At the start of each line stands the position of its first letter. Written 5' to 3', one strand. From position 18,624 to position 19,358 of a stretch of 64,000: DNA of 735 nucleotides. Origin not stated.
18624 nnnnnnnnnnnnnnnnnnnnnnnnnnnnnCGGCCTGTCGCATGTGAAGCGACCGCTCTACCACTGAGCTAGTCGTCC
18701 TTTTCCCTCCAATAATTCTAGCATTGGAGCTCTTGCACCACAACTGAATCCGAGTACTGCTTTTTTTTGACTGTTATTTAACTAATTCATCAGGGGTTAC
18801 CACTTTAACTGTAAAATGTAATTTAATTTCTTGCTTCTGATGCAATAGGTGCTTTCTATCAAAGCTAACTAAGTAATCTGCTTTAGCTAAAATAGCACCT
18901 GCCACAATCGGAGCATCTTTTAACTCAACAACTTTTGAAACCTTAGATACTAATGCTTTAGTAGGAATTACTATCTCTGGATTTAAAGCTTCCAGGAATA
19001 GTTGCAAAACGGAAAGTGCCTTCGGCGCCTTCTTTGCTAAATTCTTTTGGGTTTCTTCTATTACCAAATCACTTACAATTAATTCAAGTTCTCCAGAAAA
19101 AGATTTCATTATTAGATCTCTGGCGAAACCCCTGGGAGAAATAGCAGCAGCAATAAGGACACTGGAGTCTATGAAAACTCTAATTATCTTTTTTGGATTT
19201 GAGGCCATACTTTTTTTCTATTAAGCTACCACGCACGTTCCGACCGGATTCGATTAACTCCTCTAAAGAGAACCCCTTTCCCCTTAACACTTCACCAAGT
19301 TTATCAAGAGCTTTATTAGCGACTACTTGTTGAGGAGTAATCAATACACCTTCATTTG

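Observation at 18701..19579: PIN/AbrB type II toxin-antitoxin cassette bracketed by 21-bp direct repeats next to tRNA-Val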

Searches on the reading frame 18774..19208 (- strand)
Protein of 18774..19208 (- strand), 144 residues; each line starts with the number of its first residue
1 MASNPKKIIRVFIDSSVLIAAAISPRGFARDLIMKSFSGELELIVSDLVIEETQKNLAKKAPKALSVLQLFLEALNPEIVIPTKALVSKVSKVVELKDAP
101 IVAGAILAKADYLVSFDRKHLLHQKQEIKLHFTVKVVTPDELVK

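Call 6: search_protein_families(library=pfam, proteins=[window:18774-19208:-], max_evalue=0.1)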
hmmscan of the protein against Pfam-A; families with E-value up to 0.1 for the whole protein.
window:18774-19208:- (144 aa): 5 families
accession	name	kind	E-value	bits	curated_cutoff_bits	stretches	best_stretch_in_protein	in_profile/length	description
PF13470.12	PIN_3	-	2.9e-07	31.7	27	1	10-119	1-115/115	PIN domain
PF01850.27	PIN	-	3.8e-06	28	23.6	1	11-119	1-113/120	PIN domain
PF16289.11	PIN_12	-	0.00034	21.5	32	1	11-67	1-59/172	PIN domain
PF24109.1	DUF7384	-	0.002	18.6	27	1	8-140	4-125/153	Family of unknown function (DUF7384)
PF06819.16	Arc_PepC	-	0.054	14.1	23.4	1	75-124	12-61/110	Archaeal Peptidase A24 C-terminal Domain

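Call 8: find_encoding_contigs(protein=window:18774-19208:-, flank=6000, max_places=10)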
Protein window:18774-19208:- (144 aa): 3 contigs read that carry it; 3 places shown.
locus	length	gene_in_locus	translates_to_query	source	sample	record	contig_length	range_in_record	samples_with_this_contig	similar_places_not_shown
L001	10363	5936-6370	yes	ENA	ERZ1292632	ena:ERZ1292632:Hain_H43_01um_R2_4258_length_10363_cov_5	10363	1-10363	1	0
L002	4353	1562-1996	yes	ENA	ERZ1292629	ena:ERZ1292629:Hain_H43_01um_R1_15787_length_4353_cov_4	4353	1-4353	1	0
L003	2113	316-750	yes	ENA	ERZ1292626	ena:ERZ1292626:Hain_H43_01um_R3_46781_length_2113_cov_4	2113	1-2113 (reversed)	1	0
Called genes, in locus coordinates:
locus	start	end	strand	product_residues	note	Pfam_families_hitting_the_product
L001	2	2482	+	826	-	?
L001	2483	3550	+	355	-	PF01098:FTSW_RODA_SPOVE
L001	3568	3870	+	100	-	PF00829:Ribosomal_L21p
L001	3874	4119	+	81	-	PF01016:Ribosomal_L27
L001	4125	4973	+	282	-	PF02195:ParB_N, PF17762:HTH_ParB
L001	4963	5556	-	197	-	PF10502:Peptidase_S26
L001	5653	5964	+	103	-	PF04014:MazE_antitoxin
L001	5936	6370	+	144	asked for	PF01850:PIN (weak), PF13470:PIN_3 (weak)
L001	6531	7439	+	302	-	PF13354:Beta-lactamase2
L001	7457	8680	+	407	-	PF01943:Polysacc_synt, PF13440:Polysacc_synt_3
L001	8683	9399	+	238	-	PF08241:Methyltransf_11, PF13649:Methyltransf_25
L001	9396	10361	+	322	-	?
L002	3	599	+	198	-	?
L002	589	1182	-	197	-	PF10502:Peptidase_S26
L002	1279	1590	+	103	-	PF04014:MazE_antitoxin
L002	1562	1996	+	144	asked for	PF01850:PIN (weak), PF13470:PIN_3 (weak)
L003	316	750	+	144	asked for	PF01850:PIN (weak), PF13470:PIN_3 (weak)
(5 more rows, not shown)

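Call 27: find_homologous_proteins(query=window:18774-19208:-, max_evalue=0.00001)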
Query window:18774-19208:- (144 aa): 248 proteins with E <= 0.00001 among 328 candidates; the best 120 are listed.
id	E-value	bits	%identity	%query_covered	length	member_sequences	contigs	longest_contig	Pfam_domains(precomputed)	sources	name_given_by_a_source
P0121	3.4e-80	285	100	100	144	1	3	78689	PF01850.28,PF13470.13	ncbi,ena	-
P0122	3.5e-59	217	78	99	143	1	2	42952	PF01850.28,PF13470.13,PF16289.12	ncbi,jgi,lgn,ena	-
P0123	8.6e-59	215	74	100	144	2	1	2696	PF13470.13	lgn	-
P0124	1.3e-58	215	78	100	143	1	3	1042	PF13470.13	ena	-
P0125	2.3e-58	214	76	100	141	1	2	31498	PF01850.28,PF13470.13,PF16289.12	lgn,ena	-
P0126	3.9e-58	213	74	100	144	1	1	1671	PF01850.28,PF13470.13,PF16289.12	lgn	-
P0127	2.3e-57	211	74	100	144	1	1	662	PF01850.28,PF13470.13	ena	-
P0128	2.5e-57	211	77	96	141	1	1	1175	PF01850.28,PF13470.13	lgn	-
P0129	3.5e-57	210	74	100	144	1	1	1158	PF13470.13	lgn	-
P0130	5.7e-57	210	74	100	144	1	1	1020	PF01850.28,PF13470.13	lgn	-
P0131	6.5e-57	209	71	99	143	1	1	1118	PF13470.13,PF16289.12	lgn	-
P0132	2.9e-56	207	71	100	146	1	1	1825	PF13470.13,PF16289.12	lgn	-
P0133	5.2e-56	206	72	99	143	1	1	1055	PF13470.13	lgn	-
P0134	1.1e-55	206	73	100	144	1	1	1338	PF01850.28,PF13470.13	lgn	-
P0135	1.2e-55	205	70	100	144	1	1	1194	PF01850.28,PF13470.13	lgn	-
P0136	2.0e-55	205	71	100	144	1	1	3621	PF01850.28,PF13470.13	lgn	-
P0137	3.9e-55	204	72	100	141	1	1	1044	PF01850.28,PF13470.13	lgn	-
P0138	7.1e-55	203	72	100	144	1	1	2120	PF01850.28,PF13470.13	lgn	-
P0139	7.6e-55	203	73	99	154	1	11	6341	PF01850.28,PF13470.13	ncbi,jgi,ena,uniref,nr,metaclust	ncbi:putative toxin-antitoxin system toxin component, PIN family [Candidatus Daviesbacteria bacteriu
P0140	9.8e-55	202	71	100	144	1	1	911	PF01850.28,PF13470.13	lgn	-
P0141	1.3e-54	202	72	94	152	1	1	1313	PF01850.28,PF13470.13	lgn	-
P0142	1.7e-54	202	77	92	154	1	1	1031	PF01850.28,PF13470.13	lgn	-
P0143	1.9e-54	201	74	94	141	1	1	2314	PF01850.28,PF13470.13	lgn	-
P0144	3.0e-54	201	72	95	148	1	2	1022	PF01850.28,PF13470.13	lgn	-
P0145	3.7e-54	200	69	100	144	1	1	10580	PF01850.28,PF13470.13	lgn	-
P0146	5.0e-54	200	69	100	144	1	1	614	PF01850.28,PF13470.13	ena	-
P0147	5.1e-54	200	69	100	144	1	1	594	PF13470.13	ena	-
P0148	6.6e-54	200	72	100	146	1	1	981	PF01850.28,PF13470.13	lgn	-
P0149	1.3e-53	199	66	100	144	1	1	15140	PF01850.28,PF13470.13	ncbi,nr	ncbi:MAG: putative toxin-antitoxin system toxin component, PIN family [Candidatus Levybacteria bacte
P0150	1.7e-53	198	72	99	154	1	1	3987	PF01850.28,PF13470.13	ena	-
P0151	2.6e-53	198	69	100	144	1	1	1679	PF01850.28,PF13470.13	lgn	-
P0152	3.7e-53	197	67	100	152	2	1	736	PF01850.28,PF13470.13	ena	-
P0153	3.8e-53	197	69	100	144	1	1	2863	PF01850.28,PF13470.13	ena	-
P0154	4.7e-53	197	69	99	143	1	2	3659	PF01850.28,PF13470.13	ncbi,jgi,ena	-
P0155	1.7e-52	195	68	100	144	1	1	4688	PF01850.28,PF13470.13,PF16289.12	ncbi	-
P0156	1.9e-52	195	70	96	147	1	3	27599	PF01850.28,PF13470.13,PF16289.12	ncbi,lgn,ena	ncbi:MAG: putative toxin-antitoxin system toxin component, PIN family [Patescibacteria group bacteri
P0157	2.1e-52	195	72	93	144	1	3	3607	PF01850.28,PF13470.13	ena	-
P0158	2.2e-52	195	68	100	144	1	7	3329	PF01850.28,PF13470.13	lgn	-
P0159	2.2e-52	195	71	100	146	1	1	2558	PF01850.28,PF13470.13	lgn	-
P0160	2.6e-52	195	69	93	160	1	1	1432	PF01850.28,PF13470.13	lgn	-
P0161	2.6e-52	195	70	96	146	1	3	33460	PF01850.28,PF13470.13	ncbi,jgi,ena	-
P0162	3.2e-52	194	69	99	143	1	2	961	PF01850.28,PF13470.13,PF16289.12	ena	-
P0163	3.3e-52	194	67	100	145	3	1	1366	PF13470.13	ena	-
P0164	5.2e-52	194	69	100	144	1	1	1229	PF01850.28,PF13470.13,PF16289.12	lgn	-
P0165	5.2e-52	194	70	100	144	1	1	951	PF01850.28,PF13470.13,PF16289.12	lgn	-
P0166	7.4e-52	193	69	100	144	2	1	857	PF01850.28,PF13470.13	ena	-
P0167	1.3e-51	192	69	95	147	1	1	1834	PF01850.28,PF13470.13,PF16289.12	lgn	-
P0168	1.4e-51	192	67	100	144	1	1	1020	PF01850.28,PF13470.13,PF16289.12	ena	-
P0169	1.8e-51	192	73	94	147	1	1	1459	PF01850.28,PF13470.13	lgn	-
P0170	2.0e-51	192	64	100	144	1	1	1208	PF01850.28,PF13470.13,PF16289.12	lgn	-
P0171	3.7e-51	191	68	100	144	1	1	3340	PF13470.13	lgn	-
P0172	4.0e-51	191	68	100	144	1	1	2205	PF01850.28,PF13470.13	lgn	-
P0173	4.4e-51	191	69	95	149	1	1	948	PF01850.28,PF13470.13,PF16289.12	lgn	-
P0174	4.5e-51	191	69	99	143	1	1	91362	PF01850.28,PF13470.13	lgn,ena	-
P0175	1.0e-50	189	67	100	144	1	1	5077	PF01850.28,PF13470.13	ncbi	-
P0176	2.7e-50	188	67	99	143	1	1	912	PF01850.28,PF13470.13,PF16289.12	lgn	-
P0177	2.7e-50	188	68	100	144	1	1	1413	PF01850.28,PF13470.13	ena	-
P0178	2.9e-50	188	67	100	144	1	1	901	PF13470.13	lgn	-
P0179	3.3e-50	188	70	94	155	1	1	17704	PF13470.13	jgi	-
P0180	4.7e-50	187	67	100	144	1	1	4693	PF13470.13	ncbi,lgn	-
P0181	4.8e-50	187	64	99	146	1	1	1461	PF13470.13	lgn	-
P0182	7.6e-50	187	67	100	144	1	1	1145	PF01850.28,PF13470.13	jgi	-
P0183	8.3e-50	186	64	100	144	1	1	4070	PF01850.28,PF13470.13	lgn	-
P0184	8.4e-50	186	65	100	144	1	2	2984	PF01850.28,PF13470.13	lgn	-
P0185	9.7e-50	186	70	94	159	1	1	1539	PF01850.28,PF13470.13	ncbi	-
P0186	9.8e-50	186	70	94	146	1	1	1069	PF13470.13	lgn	-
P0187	1.4e-49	186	61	99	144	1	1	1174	PF13470.13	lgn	-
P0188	1.5e-49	186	66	99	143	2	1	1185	PF01850.28,PF13470.13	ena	-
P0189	3.4e-49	184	64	99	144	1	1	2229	PF01850.28,PF13470.13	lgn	-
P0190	3.6e-49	184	66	95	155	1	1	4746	PF01850.28,PF13470.13,PF16289.12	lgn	-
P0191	5.4e-49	184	67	99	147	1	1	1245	PF01850.28,PF13470.13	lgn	-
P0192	5.5e-49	184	67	100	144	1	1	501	PF13470.13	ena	-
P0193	1.0e-48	183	63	100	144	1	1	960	PF01850.28,PF24109.2,PF13470.13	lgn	-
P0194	1.6e-48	182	64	99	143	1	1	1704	PF01850.28,PF13470.13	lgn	-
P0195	1.6e-48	182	62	94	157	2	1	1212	PF01850.28,PF13470.13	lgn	-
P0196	6.1e-48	180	61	100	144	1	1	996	PF13470.13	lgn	-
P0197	1.9e-47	179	64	96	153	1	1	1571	PF01850.28,PF13470.13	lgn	-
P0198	5.2e-47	177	60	100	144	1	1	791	PF13470.13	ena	-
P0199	7.8e-47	177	63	100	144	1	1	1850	PF01850.28,PF13470.13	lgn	-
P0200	9.2e-47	177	63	97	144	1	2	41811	PF01850.28,PF13470.13,PF16289.12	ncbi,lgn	-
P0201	1.5e-46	176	66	93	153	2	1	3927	PF13470.13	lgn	-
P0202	1.2e-45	173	70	87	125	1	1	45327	PF01850.28,PF13470.13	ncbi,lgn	-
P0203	1.5e-40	157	60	95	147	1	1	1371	PF01850.28,PF13470.13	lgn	-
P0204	8.3e-39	151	60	94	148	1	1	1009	PF01850.28,PF13470.13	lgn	-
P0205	3.8e-38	149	56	99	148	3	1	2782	PF01850.28,PF13470.13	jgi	-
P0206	4.2e-38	149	54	100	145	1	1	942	PF13470.13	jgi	-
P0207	8.0e-38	148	57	93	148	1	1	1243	PF13470.13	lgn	-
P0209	2.5e-37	146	57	93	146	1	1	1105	PF01850.28,PF13470.13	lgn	-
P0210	2.6e-37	146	55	94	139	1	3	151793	PF13470.13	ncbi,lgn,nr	ncbi:MAG: PIN domain-containing protein [Chloroflexi bacterium]|nr:PIN domain-containing protein [Ch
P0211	3.9e-37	146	55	97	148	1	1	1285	PF13470.13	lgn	-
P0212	5.0e-37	145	57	92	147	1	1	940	PF01850.28,PF13470.13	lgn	-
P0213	6.6e-37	145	56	96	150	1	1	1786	PF01850.28,PF13470.13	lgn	-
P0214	8.9e-37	144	55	100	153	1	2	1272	PF01850.28,PF13470.13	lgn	-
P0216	1.9e-36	143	55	100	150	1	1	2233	PF01850.28,PF13470.13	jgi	jgi:predicted nucleic acid-binding protein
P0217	2.3e-36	143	56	93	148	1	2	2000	PF13470.13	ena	-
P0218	2.8e-36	143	51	99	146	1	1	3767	PF13470.13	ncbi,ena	-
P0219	4.2e-36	142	75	67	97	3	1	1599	PF13470.13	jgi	-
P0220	5.0e-36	142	55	93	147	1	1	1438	PF01850.28,PF24109.2,PF13470.13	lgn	-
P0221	5.6e-36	142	56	92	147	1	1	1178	PF01784.25,PF13470.13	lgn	-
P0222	1.7e-35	140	51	99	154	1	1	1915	PF01850.28,PF13470.13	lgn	-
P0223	1.7e-35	140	56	92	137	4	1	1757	PF01850.28,PF13470.13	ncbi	-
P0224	2.0e-35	140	55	94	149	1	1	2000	PF13470.13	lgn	-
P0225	2.7e-35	140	56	94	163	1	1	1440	PF13470.13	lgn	-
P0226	2.8e-35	140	53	97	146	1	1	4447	PF13470.13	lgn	-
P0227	5.1e-35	139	50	99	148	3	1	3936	PF13470.13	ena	-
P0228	5.8e-35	138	53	94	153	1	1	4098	PF13470.13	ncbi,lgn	-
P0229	6.1e-35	138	54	93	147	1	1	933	PF13470.13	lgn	-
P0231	1.7e-34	137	54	93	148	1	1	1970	PF01850.28,PF13470.13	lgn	-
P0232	2.1e-34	137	52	99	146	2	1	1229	PF01850.28,PF13470.13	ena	-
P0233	2.8e-34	136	51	94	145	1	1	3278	PF13470.13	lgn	-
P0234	3.0e-34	136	51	100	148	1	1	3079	PF01850.28,PF13470.13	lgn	-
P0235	1.1e-33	134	53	99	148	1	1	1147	PF01850.28,PF13470.13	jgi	jgi:predicted nucleic acid-binding protein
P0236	1.2e-33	134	55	97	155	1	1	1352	PF01850.28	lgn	-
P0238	2.1e-33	133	52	100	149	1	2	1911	PF01850.28,PF13470.13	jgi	jgi:predicted nucleic acid-binding protein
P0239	2.8e-33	133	52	99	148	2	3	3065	PF13470.13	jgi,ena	-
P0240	3.0e-33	133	51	95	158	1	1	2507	PF13470.13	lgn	-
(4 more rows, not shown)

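Call 28: find_encoding_contigs(protein=P0122, flank=4000, max_places=3)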
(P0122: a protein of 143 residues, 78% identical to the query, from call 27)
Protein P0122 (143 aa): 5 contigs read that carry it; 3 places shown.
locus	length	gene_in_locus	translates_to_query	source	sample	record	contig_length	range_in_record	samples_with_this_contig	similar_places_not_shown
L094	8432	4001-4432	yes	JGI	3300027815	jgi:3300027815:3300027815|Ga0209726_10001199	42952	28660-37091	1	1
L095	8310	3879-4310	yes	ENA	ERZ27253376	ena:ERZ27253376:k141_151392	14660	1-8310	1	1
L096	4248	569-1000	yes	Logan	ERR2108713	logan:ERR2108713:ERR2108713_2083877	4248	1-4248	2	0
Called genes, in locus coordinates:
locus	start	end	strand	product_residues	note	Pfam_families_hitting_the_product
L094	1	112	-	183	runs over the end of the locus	-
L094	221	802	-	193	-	-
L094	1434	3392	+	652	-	-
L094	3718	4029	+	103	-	PF04014:MazE_antitoxin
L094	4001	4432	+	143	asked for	PF01850:PIN, PF13470:PIN_3, PF16289:PIN_12 (weak)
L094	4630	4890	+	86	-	-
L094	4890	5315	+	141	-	PF01850:PIN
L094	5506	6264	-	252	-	PF03824:NicO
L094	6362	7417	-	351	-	PF02661:Fic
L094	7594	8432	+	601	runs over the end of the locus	PF00009:GTP_EFTU, PF01926:MMR_HSR1, PF22042:EF-G_D2, PF03144:GTP_EFTU_D2, PF14492:EFG_III (weak), PF00679:EFG_C, PF21018:BipA_C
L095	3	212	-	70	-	?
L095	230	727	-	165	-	PF13091:PLDc_2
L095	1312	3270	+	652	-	-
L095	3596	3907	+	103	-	PF04014:MazE_antitoxin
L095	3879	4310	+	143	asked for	PF01850:PIN, PF13470:PIN_3, PF16289:PIN_12 (weak)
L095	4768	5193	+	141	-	PF01850:PIN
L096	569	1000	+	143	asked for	PF01850:PIN, PF13470:PIN_3, PF16289:PIN_12 (weak)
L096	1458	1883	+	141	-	PF01850:PIN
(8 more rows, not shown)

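Call 29: find_encoding_contigs(protein=P0125, flank=4000, max_places=3)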
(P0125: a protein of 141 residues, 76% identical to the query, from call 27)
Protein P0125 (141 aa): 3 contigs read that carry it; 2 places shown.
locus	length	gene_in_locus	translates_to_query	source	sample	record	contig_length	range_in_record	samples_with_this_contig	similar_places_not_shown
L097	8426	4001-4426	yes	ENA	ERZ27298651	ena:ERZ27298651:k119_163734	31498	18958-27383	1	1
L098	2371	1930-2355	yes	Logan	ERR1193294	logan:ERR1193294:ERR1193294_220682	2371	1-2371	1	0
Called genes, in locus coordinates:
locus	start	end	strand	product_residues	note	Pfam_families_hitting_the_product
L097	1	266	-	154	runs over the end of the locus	PF05198:IF3_N, PF00707:IF3_C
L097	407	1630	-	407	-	PF00587:tRNA-synt_2b, PF03129:HGTP_anticodon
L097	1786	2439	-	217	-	-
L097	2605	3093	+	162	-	PF01625:PMSR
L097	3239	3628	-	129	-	-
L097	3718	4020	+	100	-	PF04014:MazE_antitoxin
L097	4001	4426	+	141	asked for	PF01850:PIN (weak), PF13470:PIN_3, PF16289:PIN_12 (weak)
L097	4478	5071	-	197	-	-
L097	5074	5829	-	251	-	PF07685:GATase_3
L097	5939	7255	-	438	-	PF08245:Mur_ligase_M, PF08353:MurT_C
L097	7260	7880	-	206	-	-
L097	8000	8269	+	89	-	-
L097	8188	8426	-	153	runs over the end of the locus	-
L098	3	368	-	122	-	?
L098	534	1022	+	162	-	PF01625:PMSR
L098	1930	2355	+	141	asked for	PF01850:PIN (weak), PF13470:PIN_3, PF16289:PIN_12 (weak)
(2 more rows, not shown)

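Call 30: find_encoding_contigs(protein=P0156, flank=4000, max_places=3)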
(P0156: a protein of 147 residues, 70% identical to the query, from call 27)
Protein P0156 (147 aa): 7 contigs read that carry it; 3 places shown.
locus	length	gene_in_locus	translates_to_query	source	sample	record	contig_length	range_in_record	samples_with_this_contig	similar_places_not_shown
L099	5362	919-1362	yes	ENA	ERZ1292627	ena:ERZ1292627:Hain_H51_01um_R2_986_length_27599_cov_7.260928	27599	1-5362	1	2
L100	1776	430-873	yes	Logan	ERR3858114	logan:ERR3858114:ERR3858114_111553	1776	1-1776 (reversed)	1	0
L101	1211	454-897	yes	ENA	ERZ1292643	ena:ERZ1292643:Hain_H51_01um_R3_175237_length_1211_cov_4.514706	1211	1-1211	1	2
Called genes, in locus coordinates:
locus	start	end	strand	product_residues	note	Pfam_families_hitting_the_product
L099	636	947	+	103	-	PF04014:MazE_antitoxin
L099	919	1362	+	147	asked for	PF01850:PIN (weak), PF13470:PIN_3, PF16289:PIN_12 (weak)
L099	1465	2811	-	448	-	PF00496:SBP_bac_5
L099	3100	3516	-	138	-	PF04020:Phage_holin_4_2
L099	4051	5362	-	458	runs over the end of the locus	PF01541:GIY-YIG (weak), PF27096:UvrC_M, PF08459:UvrC_RNaseH_dom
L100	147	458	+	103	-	PF04014:MazE_antitoxin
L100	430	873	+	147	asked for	PF01850:PIN (weak), PF13470:PIN_3, PF16289:PIN_12 (weak)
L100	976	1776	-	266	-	?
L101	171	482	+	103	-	PF04014:MazE_antitoxin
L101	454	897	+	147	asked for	PF01850:PIN (weak), PF13470:PIN_3, PF16289:PIN_12 (weak)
